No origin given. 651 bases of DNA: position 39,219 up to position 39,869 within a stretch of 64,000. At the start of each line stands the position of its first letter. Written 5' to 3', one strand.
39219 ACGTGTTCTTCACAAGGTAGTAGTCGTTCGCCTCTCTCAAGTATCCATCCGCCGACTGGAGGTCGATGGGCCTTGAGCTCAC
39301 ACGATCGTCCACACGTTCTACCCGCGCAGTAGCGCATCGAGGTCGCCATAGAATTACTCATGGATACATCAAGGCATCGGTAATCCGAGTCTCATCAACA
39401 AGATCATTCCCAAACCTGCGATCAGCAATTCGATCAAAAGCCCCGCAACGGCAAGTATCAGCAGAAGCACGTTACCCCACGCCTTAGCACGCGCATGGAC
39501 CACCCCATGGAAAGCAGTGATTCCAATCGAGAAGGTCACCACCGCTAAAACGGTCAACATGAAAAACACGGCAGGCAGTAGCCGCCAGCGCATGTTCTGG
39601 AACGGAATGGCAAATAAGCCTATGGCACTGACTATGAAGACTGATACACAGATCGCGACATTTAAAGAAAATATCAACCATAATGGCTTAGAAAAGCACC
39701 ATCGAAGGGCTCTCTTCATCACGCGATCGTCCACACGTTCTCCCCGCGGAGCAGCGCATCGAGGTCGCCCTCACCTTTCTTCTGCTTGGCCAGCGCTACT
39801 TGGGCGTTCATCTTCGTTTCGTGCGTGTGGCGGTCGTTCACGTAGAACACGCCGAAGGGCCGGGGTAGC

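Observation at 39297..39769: ~370-bp lower-GC insert with a small membrane-protein ORF, flanked by 51-bp direct repeats derived from the korB 3' end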

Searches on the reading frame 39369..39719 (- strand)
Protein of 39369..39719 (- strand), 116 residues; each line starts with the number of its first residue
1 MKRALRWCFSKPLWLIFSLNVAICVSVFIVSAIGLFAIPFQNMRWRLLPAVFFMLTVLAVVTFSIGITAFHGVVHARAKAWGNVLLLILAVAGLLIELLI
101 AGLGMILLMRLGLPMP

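Call 6: search_protein_families(library=pfam, proteins=[window:39369-39719:-], max_evalue=1)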
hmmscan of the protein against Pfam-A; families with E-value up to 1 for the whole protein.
window:39369-39719:- (116 aa): 1 family
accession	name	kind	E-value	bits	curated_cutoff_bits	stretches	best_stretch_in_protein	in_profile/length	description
PF24884.1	NPHP3_hel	-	0.26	11.8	27.9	1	22-72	100-149/160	Nephrocystin 3, helical domain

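Call 7: find_homologous_proteins(query=window:39369-39719:-, max_evalue=10)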
Query window:39369-39719:- (116 aa): 1 proteins with E <= 10 among 132 candidates.
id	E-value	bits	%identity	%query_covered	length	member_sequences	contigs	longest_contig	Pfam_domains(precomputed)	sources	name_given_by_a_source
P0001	1.1e-34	137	99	64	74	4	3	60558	-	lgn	-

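Call 10: find_encoding_contigs(protein=P0001, flank=10000, max_places=10)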
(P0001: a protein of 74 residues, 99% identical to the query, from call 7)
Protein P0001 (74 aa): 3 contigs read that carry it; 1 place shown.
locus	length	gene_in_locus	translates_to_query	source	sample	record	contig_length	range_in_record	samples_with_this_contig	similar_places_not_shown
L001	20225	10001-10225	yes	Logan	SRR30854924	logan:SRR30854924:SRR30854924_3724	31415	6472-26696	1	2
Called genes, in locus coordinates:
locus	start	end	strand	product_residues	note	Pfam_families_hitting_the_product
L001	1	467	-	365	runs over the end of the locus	PF01073:3Beta_HSD, PF01370:Epimerase, PF02719:Polysacc_synt_2 (faint), PF04321:RmlD_sub_bind, PF16363:GDP_Man_Dehyd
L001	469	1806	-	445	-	PF01210:NAD_Gly3P_dh_N (faint), PF02737:3HCDH_N (faint), PF03446:NAD_binding_2 (faint), PF03721:UDPG_MGDP_dh_N, PF03807:F420_oxidored (faint), PF00984:UDPG_MGDP_dh, PF03720:UDPG_MGDP_dh_C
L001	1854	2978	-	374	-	PF00155:Aminotran_1_2 (weak), PF01041:DegT_DnrJ_EryC1, PF01212:Beta_elim_lyase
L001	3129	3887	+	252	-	-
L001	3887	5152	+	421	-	PF04413:Glycos_transf_N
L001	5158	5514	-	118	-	PF03819:MazG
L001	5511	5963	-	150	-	PF02580:Tyr_Deacylase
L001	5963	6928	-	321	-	PF03767:Acid_phosphat_B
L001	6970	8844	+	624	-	PF01558:POR, PF01855:POR_N, PF17147:PFOR_II (weak)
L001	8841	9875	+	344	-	PF02775:TPP_enzyme_C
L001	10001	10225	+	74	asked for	-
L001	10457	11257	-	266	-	PF02540:NAD_synthase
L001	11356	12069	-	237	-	PF13505:OMP_b-brl, PF13568:OMP_b-brl_2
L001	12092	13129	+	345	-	PF25594:GldB_lipo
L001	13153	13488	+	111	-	PF19937:GldC-like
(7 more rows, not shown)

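Call 19: search_protein_representatives(protein=window:39369-39719:-)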
Query: 116 residues. Proteins with E-value up to 0.001 (for the whole library): 1; up to 1e-10: 1; up to 1e-30: 1. The best 1 are listed.
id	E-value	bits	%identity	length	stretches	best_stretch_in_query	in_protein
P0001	3.5e-35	137.2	99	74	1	43-116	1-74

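Call 37: find_related_loci(query=window:39369-39719:-, collection=metagenome_contigs, flank=5000)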
Query window:39369-39719:- (116 aa) in metagenome_contigs; peptide patterns used: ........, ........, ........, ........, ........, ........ (x = any residue, [..] = any of these).
265 stretches matched a pattern, but none encodes a relative of the query by tblastn (E <= 1e-3).

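Call 38: find_related_loci(query=window:39369-39719:-, collection=viral_contigs, flank=5000)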
Query window:39369-39719:- (116 aa) in viral_contigs; peptide patterns used: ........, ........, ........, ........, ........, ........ (x = any residue, [..] = any of these).
14 stretches matched a pattern, but none encodes a relative of the query by tblastn (E <= 1e-3).
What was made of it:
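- Total lack of homologues (calls 7, 19, 37, 38).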

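Call 43: search_protein_families(library=ncbifam, proteins=[window:39369-39719:-], max_evalue=10)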
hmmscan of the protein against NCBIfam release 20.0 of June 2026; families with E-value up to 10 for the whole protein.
window:39369-39719:- (116 aa): 1 family
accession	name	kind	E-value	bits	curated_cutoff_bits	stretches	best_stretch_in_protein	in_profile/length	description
NF045996.1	MAG0920_fam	subfamily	5.8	6.2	43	1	12-65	67-121/232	MAG0920 family protein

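Call 48: list_cluster_members(proteins=[P0001])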
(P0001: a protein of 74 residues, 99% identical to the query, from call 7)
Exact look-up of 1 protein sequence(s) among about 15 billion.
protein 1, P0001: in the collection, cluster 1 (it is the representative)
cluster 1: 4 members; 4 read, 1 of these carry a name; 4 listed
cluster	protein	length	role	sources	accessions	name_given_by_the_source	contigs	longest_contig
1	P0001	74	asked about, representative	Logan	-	-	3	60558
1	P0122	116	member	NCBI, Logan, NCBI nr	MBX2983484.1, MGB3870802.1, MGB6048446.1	MAG: hypothetical protein KF843_12475 [Flavobacteriales bacterium] | hypothetical protein [Flavobacteriales bacterium]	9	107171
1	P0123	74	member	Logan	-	-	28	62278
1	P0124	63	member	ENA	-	-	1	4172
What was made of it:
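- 39369..39719 (-): Orphan ORF, 116 aa plus stop. Its ATG shares one base with the korB stop (TGATG). It has three predicted hydrophobic helices. NCBI annotates the same 116-aa product (call 48).
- Closest known: Lineage-restricted ORFan genes for small membrane proteins. Same: Short, hydrophobic, atypical codon usage, no homologues, restricted to one species-level population (calls 7, 19, 48).
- Checked: The ORF is 121 aa only if it starts at a GTG inside korB; from the ATG at 39719 it is 116 aa, which is NCBI's call (P0122, call 48).
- PGAP calls the gene (call 48).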

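Call 49: predict_structure(protein=window:39369-39719:-)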
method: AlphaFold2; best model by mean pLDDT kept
length: 116 residues; sequences in the alignment: 1
mean_pLDDT: 68.5   pTM: 0.43
mean pLDDT of the five models: 68.5, 67.0, 64.9, 62.5, 60.1
residues with pLDDT >= 90: 0; 70-90: 56; 50-70: 56; < 50: 4
segments of 3 or more residues with pLDDT < 50: none
pLDDT, mean of each block of 10 residues (from residue 1): 54 67 75 69 68 76 72 58 69 79 73 59
secondary structure, 60 per line:
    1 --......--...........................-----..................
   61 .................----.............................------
elements in order: H3-8 H11-37 H43-77 H82-110
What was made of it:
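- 39369..39719 (-): AlphaFold2 helices at 11-37, 43-77 and 82-110, pLDDT 68.5 (call 49).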

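Call 51: find_encoding_contigs(protein=P0124, flank=3000, max_places=3)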
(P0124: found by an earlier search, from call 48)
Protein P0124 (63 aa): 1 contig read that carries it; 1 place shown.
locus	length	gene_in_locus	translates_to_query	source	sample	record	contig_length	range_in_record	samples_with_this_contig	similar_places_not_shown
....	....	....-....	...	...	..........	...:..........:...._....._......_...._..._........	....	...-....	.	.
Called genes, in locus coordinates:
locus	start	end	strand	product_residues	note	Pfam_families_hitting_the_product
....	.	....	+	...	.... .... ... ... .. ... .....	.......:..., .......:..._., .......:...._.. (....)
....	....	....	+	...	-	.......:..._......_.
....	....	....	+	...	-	-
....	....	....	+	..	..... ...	-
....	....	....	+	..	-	?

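Call 52: find_encoding_contigs(protein=P0123, flank=2500, max_places=10)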
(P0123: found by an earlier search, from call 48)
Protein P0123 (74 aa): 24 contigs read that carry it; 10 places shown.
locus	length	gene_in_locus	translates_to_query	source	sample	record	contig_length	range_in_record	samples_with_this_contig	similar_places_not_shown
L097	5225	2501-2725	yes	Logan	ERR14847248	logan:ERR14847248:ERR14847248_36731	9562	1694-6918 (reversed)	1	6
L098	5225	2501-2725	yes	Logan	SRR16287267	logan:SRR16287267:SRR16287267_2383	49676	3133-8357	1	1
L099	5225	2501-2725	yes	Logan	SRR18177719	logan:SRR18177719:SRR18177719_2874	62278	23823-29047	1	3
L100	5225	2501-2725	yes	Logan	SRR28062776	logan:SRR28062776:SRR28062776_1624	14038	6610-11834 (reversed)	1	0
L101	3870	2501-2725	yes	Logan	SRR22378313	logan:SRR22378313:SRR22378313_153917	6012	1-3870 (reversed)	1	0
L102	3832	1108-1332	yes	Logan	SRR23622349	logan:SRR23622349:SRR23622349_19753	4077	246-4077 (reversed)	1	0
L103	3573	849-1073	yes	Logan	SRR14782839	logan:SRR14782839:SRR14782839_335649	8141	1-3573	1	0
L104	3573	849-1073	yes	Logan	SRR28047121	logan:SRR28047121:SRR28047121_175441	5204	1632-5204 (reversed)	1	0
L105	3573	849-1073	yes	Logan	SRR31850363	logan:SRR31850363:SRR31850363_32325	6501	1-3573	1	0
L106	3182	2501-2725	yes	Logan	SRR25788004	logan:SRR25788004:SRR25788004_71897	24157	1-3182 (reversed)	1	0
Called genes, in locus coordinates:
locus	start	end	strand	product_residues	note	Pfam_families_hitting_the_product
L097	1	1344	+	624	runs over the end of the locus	PF01558:POR, PF01855:POR_N, PF17147:PFOR_II (weak)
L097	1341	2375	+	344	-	PF02775:TPP_enzyme_C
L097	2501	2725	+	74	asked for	-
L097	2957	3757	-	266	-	PF02540:NAD_synthase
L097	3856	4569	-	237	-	PF13505:OMP_b-brl, PF13568:OMP_b-brl_2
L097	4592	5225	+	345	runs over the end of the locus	PF25594:GldB_lipo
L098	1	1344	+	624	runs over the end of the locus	PF01558:POR, PF01855:POR_N, PF17147:PFOR_II (weak)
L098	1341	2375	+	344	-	PF02775:TPP_enzyme_C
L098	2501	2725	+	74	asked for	-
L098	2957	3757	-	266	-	PF02540:NAD_synthase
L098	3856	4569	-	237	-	PF13505:OMP_b-brl, PF13568:OMP_b-brl_2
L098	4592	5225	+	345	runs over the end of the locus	PF25594:GldB_lipo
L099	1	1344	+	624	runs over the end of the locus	PF01558:POR, PF01855:POR_N, PF17147:PFOR_II (weak)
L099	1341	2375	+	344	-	PF02775:TPP_enzyme_C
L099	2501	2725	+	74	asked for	-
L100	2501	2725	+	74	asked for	-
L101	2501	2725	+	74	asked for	-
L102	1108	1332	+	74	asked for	-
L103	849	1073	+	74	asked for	-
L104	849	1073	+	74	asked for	-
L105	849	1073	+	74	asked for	-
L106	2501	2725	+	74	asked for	-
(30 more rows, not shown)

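Call 61: fold_search(model_id=the predicted structure, library=pdb)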
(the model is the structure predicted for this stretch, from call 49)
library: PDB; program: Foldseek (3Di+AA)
matches with E <= 10: 38; with E <= 0.001: 0
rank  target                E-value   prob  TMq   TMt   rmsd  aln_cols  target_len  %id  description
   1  6pwo_A                2.0e+00  0.06  0.24  0.13  11.8       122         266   16  MscS DDM (released 2020-01-08)
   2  8yx6_A                2.3e+00  0.11  0.30  0.15   7.1        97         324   14  Structure of a Cys-loop Receptor in Zinc Binding State (released 2025-01-01)
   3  7ytj_A                2.6e+00  0.15  0.39  0.39   7.3       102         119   14  Cryo-EM structure of VTC complex (released 2023-02-22)
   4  9bia_D                3.0e+00  0.15  0.37  0.39   5.6        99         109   16  Cryo-EM structure of NINJ1 K45Q bound to Nb538 (released 2024-10-16)
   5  8i6v_B                3.4e+00  0.11  0.36  0.40   6.8       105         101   13  Cryo-EM structure of the polyphosphate polymerase VTC complex(Vtc4/Vtc3/Vtc1) (released 2023-03-01)
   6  9bia_A                3.6e+00  0.14  0.37  0.39   5.5       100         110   17  Cryo-EM structure of NINJ1 K45Q bound to Nb538 (released 2024-10-16)
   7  6ubt_A                3.8e+00  0.08  0.32  0.15   7.4       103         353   12  Full length Glycine receptor reconstituted in lipid nanodisc in Gly-bound desensitized conformation (released 2020-07-29)
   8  7ytj_B                4.3e+00  0.11  0.36  0.40   9.1        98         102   15  Cryo-EM structure of VTC complex (released 2023-02-22)
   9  8i6v_E                4.3e+00  0.11  0.36  0.09   8.3        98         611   12  Cryo-EM structure of the polyphosphate polymerase VTC complex(Vtc4/Vtc3/Vtc1) (released 2023-03-01)
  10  8i6v_C                4.6e+00  0.13  0.40  0.44   7.0        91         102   13  Cryo-EM structure of the polyphosphate polymerase VTC complex(Vtc4/Vtc3/Vtc1) (released 2023-03-01)
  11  7d3u_F                4.6e+00  0.12  0.33  0.44   7.8        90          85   14  Structure of Mrp complex from Dietzia sp. DQ12-45-1b (released 2020-12-09)
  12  9umg_C                4.9e+00  0.08  0.32  0.35   9.0        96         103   12  Cryo-EM structure of VTC complex(Vtc5/Vtc4/Vtc3/Vtc1) (released 2026-01-21)
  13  7pgh_F                5.2e+00  0.03  0.22  0.20  18.2        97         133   21  NaVAe1/Sp1CTDp (DDM) (released 2022-06-15)
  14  4q20_B                5.9e+00  0.14  0.40  0.23   4.0        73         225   11  Crystal structure of a C-terminal part of tyrosine kinase (DivL) from Caulobacter crescentus CB15 at 2.50 A resolution (released 2014-04-23)
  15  5aji_E                5.9e+00  0.04  0.26  0.15  12.2       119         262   17  MscS D67R1 high resolution (released 2015-07-08)
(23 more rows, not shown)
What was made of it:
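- On Any described protein, RNA or fold family for the insert: Foldseek against PDB best E 2.0 on a model of pLDDT 68 (calls 49, 61).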

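Call 68: search_dna_similar(query=window:39369-39719:-, collection=plasmids, mode=protein, max_evalue=1, max_rows=8)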
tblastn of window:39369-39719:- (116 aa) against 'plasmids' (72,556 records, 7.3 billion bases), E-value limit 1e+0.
No match.

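Call 69: search_dna_similar(query=window:39369-39719:-, collection=phages, mode=protein, max_evalue=1, max_rows=8)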
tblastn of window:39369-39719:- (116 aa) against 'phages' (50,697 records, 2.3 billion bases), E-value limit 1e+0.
No match.
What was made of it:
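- On Insertion-duplication / 3'-end displacement by homology-dependent recombination: No donor was found in any collection (calls 7, 19, 37, 38, 68, 69).
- No other genome shows korB followed by this ORF, and the 371 bp has no relative anywhere (calls 7, 19, 37, 38, 68, 69).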

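Call 70: search_protein_families(library=phrogs, proteins=[window:39369-39719:-], max_evalue=1)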
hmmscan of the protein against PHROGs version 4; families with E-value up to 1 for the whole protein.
window:39369-39719:- (116 aa): 0 families

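Call 71: search_protein_families(library=padloc, proteins=[window:39369-39719:-], max_evalue=1)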
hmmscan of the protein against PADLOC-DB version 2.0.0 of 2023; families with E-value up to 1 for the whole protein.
window:39369-39719:- (116 aa): 0 families
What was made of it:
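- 39369..39719 (-): No homologue anywhere except the same ORF in conspecific assemblies (calls 6, 7, 19, 37, 38, 43, 68-71).
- On Any described protein, RNA or fold family for the insert: PHROGs and PADLOC none (calls 70, 71).
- Tried and rejected: Pfam, NCBIfam, PHROGs, PADLOC, tblastn against plasmids and phages, an AlphaFold2 single-sequence model and Foldseek against PDB all gave nothing usable (calls 6, 43, 49, 61, 68-71).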
